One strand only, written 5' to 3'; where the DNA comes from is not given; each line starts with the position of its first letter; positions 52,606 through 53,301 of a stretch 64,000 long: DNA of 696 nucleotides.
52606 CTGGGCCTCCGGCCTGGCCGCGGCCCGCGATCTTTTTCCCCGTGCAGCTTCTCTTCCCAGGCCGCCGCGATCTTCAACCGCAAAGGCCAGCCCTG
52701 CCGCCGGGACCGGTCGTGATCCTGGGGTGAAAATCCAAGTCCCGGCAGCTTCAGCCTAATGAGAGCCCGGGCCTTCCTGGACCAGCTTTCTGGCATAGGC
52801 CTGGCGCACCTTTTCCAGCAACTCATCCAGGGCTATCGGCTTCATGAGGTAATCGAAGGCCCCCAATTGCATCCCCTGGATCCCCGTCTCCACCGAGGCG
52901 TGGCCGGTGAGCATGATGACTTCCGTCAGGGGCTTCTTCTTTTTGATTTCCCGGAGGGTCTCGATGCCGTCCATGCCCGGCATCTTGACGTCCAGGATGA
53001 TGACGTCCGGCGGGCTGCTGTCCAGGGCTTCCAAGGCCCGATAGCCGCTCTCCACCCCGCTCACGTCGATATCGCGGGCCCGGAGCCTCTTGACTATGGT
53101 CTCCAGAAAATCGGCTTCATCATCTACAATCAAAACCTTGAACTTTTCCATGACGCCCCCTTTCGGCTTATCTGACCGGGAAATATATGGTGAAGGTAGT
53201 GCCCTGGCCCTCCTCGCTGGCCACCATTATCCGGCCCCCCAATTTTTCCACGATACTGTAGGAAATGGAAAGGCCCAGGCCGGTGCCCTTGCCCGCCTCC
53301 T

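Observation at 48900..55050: Two near-consensus sigma-54 promoters, each preceded at about 100-120 bp by the same roughly 27-nt motif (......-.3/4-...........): a shared enhancer wiring two-component genes into one regulon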

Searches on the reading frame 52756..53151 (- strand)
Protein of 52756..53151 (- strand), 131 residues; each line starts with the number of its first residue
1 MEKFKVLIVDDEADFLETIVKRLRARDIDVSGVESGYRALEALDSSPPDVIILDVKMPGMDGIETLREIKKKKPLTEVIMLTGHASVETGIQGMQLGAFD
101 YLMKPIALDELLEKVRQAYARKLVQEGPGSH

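Call 7: search_protein_families(library=pfam, proteins=[window:52756-53151:-])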
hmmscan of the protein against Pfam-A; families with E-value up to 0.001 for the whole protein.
window:52756-53151:- (131 aa): 1 family
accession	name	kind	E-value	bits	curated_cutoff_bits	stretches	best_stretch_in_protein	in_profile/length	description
PF00072.30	Response_reg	-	3.8e-33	114.4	30.2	1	6-116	1-111/111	Response regulator receiver domain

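Call 74: search_protein_families(library=ncbifam, proteins=[window:52756-53151:-], max_evalue=1e-10)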
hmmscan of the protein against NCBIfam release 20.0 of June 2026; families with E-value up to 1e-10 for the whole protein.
window:52756-53151:- (131 aa): 75 families (the best 25 are shown)
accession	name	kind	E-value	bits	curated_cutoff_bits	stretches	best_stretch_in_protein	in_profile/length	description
NF008469.0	PRK11361.1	equivalog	1.2e-25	90.1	714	1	5-119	6-120/461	acetoacetate metabolism transcriptional regulator AtoC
NF053512.1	nitric_RR_NosR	exception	2.2e-25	89.5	400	1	6-124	1-120/422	response regulator c-di-GMP phosphodiesterase, NosR family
NF008176.1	PRK10923.1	equivalog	6e-25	87.7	620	1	1-126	1-126/469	nitrogen regulation protein NR(I)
TIGR01818.1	ntrC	equivalog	6.7e-25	87.8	558.6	1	6-122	1-117/463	nitrogen regulation protein NR(I)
NF006900.1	PRK09390.1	equivalog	5.6e-23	81.5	255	1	3-121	4-122/203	response regulator FixJ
NF007689.0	PRK10365.1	equivalog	7.8e-23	81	760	1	2-121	4-123/441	sigma-54-dependent response regulator transcription factor ZraR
NF045944.1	ResRegRpaBCyano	equivalog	1.5e-22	80.1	330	1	7-121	1-114/229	response regulator transcription factor RpaB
NF001965.0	PRK00742.1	subfamily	2.9e-22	79.3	293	1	2-117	2-121/357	chemotaxis-specific protein-glutamate methyltransferase CheB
NF040689.1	MtrAB_MtrA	equivalog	9.9e-22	77.4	300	1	6-119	1-113/219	MtrAB system response regulator MtrA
NF041734.1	resp_reg_RppA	equivalog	3.3e-21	75.7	250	1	5-121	2-120/229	two-component system response regulator RppA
NF051870.1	NAssimRespRegNtrX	equivalog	5.2e-21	75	600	1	5-120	3-120/452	nitrogen assimilation response regulator NtrX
NF011695.0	PRK15115.1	equivalog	9e-21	74.1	763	1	5-121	8-124/445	two-component system response regulator GlrR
NF007928.2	PRK10643.1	equivalog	9.1e-21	74.5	330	1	5-121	2-118/216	two-component system response regulator PmrA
TIGR01387.1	cztR_silR_copR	subfamily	1.1e-20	74.2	279.2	1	6-122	1-117/218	heavy metal response regulator transcription factor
NF007135.0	PRK09581.1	equivalog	1.4e-20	73.6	474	1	5-121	4-122/457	PleD family two-component system response regulator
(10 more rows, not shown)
